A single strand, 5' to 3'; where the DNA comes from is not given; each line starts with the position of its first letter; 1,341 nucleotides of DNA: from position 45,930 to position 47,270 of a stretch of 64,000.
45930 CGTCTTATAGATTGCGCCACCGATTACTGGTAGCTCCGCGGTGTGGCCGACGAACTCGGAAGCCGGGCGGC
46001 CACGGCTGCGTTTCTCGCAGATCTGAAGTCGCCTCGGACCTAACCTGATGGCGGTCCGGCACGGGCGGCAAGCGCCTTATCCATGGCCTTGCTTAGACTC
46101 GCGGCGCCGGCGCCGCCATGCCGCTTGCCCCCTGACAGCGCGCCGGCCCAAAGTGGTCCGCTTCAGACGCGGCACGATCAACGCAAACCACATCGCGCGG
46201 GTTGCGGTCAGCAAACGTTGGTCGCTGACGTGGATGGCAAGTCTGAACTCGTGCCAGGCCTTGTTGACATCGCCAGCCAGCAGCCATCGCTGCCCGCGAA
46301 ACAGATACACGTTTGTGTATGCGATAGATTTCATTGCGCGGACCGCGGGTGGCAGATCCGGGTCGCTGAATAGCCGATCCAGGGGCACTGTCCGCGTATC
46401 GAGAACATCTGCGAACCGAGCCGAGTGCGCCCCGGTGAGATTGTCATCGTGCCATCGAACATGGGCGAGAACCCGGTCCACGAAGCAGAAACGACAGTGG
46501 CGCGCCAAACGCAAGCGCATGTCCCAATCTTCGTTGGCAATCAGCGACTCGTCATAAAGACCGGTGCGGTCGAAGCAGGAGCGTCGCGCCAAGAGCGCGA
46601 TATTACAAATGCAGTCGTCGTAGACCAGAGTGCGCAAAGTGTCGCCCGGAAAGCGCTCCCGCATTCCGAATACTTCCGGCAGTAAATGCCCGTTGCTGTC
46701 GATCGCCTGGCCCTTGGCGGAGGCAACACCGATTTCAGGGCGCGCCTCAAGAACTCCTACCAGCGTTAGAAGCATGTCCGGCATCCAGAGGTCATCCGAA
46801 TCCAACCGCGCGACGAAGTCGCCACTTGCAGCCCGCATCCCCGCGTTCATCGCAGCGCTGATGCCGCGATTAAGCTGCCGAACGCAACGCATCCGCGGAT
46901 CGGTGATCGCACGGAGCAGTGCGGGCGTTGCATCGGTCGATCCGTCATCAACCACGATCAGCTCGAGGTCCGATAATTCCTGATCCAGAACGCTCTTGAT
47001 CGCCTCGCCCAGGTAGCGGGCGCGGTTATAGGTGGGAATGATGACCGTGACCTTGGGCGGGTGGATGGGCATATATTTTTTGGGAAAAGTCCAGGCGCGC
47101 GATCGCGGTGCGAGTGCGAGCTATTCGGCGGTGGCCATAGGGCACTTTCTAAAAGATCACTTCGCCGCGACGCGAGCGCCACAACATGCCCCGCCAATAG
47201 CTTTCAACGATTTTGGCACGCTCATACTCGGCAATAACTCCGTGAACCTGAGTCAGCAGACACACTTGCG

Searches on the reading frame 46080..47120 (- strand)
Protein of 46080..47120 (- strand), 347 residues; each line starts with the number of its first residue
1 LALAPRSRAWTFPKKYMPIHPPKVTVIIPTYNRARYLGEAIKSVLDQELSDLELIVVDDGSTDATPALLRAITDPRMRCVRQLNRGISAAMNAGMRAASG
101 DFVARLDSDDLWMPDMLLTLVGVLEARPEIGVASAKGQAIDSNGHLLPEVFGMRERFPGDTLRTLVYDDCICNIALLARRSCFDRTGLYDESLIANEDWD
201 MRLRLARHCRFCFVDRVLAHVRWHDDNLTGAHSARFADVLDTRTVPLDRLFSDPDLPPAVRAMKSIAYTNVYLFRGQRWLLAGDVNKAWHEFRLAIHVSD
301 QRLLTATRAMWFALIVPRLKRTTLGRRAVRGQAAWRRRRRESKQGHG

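Call 61: search_protein_families(library=pfam, proteins=[window:46080-47120:-], max_evalue=0.00001)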
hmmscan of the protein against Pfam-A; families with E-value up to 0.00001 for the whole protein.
window:46080-47120:- (347 aa): 3 families
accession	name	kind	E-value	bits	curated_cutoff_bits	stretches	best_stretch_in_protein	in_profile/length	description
PF00535.33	Glycos_transf_2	-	1.9e-34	119.4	23.3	1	25-144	1-126/168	Glycosyl transferase family 2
PF13641.12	Glyco_tranf_2_3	-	2.9e-17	63.9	27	1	22-208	2-197/230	Glycosyltransferase like family 2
PF10111.15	Glyco_tranf_2_2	-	1.3e-15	58.1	27.3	1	25-212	1-206/276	Glycosyltransferase like family 2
